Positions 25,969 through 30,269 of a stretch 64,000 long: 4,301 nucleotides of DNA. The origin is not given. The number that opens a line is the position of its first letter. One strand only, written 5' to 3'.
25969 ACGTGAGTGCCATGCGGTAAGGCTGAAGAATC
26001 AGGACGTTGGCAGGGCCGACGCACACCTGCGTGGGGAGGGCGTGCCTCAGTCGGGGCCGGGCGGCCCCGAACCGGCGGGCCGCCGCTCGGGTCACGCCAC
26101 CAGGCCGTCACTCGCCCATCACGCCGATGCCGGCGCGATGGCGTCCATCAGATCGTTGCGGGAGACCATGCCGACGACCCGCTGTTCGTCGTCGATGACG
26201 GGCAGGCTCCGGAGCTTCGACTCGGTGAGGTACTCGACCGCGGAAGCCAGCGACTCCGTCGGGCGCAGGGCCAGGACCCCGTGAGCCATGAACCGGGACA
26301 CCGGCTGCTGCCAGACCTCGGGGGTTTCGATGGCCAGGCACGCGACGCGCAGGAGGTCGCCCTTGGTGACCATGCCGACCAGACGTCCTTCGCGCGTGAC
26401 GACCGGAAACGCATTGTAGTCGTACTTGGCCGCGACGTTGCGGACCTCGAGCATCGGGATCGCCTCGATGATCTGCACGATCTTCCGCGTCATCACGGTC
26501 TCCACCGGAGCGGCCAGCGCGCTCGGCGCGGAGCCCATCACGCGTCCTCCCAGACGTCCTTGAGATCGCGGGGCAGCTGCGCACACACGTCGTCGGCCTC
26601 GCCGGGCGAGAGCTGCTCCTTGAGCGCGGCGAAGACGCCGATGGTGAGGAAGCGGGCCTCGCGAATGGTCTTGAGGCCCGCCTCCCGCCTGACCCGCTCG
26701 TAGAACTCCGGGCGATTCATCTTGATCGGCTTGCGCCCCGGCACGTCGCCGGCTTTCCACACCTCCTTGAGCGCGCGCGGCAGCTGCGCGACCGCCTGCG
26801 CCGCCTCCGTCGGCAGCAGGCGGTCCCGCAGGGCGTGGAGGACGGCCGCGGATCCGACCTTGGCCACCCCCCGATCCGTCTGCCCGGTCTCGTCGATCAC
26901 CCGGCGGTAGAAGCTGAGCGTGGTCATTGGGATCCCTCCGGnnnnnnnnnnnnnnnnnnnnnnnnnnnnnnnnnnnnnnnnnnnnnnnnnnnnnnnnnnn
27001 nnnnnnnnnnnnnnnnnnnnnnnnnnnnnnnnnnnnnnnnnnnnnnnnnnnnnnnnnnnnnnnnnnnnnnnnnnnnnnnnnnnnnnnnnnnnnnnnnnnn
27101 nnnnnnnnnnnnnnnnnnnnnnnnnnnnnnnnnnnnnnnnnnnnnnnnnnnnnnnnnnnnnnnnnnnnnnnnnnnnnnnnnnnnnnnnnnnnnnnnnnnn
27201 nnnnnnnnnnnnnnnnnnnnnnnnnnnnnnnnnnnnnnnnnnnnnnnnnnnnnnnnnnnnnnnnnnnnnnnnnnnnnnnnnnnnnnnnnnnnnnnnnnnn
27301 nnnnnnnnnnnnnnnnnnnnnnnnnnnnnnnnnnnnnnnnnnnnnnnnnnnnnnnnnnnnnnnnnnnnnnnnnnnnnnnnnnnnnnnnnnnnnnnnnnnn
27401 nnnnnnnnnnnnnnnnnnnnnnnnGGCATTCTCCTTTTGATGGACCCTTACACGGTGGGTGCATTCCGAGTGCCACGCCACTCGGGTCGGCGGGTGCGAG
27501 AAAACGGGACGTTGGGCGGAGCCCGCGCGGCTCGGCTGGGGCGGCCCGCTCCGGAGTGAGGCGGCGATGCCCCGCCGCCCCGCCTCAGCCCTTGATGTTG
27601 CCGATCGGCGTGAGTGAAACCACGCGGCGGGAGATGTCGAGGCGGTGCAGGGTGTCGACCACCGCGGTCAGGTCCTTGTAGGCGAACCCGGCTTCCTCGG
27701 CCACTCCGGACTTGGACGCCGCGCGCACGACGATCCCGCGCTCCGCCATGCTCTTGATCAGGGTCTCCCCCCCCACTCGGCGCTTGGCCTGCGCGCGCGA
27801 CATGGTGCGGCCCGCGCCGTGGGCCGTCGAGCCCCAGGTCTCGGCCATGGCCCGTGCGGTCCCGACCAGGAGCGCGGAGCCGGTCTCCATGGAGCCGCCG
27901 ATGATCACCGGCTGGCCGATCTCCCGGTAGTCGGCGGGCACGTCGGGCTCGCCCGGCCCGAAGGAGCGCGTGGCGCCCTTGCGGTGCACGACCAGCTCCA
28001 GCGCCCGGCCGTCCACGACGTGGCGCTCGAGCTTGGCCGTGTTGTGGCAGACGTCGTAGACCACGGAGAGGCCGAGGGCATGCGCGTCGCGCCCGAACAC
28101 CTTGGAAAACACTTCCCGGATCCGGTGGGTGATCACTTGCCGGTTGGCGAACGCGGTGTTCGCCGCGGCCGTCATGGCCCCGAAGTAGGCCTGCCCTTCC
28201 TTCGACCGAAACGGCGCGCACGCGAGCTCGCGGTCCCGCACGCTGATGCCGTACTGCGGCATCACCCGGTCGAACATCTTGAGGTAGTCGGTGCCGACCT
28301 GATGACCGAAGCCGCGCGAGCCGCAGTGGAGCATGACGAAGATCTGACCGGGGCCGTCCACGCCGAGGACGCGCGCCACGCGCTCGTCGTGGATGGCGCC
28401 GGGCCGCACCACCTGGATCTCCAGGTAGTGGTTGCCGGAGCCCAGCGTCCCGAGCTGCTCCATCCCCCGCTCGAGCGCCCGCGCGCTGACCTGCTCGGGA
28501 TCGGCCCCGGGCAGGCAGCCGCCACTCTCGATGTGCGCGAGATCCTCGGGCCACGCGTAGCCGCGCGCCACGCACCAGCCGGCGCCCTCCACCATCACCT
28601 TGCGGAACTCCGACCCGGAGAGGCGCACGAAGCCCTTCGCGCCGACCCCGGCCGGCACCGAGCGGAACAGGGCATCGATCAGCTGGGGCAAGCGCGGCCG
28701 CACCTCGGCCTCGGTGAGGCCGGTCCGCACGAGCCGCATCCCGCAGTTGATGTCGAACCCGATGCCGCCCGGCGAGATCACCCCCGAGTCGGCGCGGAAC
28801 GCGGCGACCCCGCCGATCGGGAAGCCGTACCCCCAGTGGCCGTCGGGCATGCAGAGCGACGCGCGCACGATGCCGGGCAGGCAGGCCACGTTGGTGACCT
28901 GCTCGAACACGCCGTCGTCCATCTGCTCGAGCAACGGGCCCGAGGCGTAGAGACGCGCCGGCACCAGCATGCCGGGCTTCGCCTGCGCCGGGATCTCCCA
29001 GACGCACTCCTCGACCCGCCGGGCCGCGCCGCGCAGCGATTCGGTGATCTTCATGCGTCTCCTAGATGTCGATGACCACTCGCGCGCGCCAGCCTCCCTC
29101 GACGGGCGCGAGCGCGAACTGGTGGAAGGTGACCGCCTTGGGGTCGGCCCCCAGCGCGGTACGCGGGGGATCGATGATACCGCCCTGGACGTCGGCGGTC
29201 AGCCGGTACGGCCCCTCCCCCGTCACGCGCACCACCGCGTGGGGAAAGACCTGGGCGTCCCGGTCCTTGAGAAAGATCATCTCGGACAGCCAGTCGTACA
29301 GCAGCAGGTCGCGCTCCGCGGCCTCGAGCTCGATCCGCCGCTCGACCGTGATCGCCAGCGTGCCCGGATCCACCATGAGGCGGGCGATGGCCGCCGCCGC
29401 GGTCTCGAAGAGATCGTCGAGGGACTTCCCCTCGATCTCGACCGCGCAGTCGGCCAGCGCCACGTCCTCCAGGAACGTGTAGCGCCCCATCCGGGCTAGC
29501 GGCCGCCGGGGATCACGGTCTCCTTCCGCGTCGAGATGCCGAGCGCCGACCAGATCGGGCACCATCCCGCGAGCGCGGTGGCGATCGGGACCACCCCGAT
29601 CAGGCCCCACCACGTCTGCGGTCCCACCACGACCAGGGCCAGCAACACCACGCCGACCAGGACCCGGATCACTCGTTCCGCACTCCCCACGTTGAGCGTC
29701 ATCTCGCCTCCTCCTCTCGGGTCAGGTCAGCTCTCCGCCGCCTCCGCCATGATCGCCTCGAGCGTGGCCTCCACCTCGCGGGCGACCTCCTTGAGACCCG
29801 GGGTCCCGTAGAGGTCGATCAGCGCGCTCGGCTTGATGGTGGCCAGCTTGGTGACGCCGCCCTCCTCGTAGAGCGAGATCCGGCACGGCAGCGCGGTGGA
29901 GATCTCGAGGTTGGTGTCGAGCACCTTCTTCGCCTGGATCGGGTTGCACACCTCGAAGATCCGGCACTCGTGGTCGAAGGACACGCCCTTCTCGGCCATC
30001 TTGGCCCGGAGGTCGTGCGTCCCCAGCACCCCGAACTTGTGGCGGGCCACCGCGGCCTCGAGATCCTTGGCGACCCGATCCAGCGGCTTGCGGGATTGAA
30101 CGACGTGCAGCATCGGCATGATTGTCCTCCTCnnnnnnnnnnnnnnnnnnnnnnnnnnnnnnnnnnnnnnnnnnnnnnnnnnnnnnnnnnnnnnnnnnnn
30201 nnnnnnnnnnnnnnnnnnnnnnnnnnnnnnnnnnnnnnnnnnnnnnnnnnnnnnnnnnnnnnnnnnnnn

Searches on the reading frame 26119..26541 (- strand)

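Call 9: search_protein_families(library=pfam, proteins=[window:26119-26541:-])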
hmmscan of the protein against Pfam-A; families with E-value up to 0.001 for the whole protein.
window:26119-26541:- (140 aa): 1 family
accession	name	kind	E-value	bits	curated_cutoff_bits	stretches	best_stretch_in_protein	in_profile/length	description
PF00571.33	CBS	-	4.3e-25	88.2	24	2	81-136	1-56/57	CBS domain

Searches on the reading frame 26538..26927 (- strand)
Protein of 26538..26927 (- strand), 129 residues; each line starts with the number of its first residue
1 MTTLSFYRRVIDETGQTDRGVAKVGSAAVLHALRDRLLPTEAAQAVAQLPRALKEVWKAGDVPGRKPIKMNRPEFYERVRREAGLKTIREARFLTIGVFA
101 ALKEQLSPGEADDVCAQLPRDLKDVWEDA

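Call 9: search_protein_families(library=pfam, proteins=[window:26538-26927:-])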
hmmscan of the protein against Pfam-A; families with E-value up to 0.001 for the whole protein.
window:26538-26927:- (129 aa): 1 family
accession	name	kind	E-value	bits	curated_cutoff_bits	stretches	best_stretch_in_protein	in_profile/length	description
PF10025.14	DUF2267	-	3.4e-26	92.3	29.8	1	5-124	3-121/122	Uncharacterized conserved protein (DUF2267)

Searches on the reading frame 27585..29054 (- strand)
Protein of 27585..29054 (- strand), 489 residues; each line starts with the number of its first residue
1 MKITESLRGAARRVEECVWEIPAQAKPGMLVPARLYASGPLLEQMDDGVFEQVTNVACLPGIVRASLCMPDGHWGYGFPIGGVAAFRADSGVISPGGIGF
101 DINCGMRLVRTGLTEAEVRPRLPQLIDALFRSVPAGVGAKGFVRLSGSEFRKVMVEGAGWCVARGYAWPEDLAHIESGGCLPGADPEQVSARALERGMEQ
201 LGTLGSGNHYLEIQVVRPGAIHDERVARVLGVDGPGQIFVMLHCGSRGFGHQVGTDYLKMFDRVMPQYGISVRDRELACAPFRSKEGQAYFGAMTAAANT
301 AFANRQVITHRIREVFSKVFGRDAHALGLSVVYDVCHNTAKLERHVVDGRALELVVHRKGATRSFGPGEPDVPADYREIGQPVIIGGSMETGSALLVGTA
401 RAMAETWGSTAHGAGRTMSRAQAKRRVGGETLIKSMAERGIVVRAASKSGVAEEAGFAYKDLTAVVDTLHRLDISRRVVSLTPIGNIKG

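Call 9: search_protein_families(library=pfam, proteins=[window:27585-29054:-])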
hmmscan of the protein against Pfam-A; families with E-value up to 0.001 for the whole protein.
window:27585-29054:- (489 aa): 1 family
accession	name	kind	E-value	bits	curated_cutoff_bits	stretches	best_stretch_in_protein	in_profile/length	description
PF01139.22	RtcB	-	3.2e-167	557.5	27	1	52-489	1-426/426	tRNA-splicing ligase RtcB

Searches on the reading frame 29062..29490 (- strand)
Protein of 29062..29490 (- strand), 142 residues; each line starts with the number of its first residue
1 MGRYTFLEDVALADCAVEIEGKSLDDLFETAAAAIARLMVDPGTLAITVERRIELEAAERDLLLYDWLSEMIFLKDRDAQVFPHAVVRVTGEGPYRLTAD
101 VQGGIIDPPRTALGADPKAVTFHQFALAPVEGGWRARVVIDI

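Call 9: search_protein_families(library=pfam, proteins=[window:29062-29490:-])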
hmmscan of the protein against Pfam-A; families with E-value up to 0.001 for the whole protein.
window:29062-29490:- (142 aa): 1 family
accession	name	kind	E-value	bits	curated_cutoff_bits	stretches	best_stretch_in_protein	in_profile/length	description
PF01951.21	Archease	-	3e-30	105.8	25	1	4-142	1-136/136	Archease protein family (MTH1598/TM1083)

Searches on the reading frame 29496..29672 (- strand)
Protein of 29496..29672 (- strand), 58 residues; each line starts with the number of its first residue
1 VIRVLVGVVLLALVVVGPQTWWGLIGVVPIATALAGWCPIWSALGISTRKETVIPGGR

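Call 9: search_protein_families(library=pfam, proteins=[window:29496-29672:-])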
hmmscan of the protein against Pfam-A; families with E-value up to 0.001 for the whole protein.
window:29496-29672:- (58 aa): 1 family
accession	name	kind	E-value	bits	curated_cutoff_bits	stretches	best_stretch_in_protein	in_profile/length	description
PF11127.14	YgaP-like_TM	-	4.3e-15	56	25.3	1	2-51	12-65/66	Inner membrane protein YgaP-like, transmembrane domain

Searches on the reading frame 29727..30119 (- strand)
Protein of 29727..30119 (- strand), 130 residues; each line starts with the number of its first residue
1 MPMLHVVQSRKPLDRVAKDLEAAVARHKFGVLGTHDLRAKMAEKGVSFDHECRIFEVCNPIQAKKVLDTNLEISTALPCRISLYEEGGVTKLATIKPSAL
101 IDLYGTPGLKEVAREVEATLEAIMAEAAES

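Call 10: search_protein_families(library=pfam, proteins=[window:29727-30119:-])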
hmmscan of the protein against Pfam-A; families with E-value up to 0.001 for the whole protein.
window:29727-30119:- (130 aa): 1 family
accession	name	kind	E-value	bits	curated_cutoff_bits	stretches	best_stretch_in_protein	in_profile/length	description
PF03625.19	DUF302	-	5e-17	62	23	1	35-97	1-63/63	Domain of unknown function DUF302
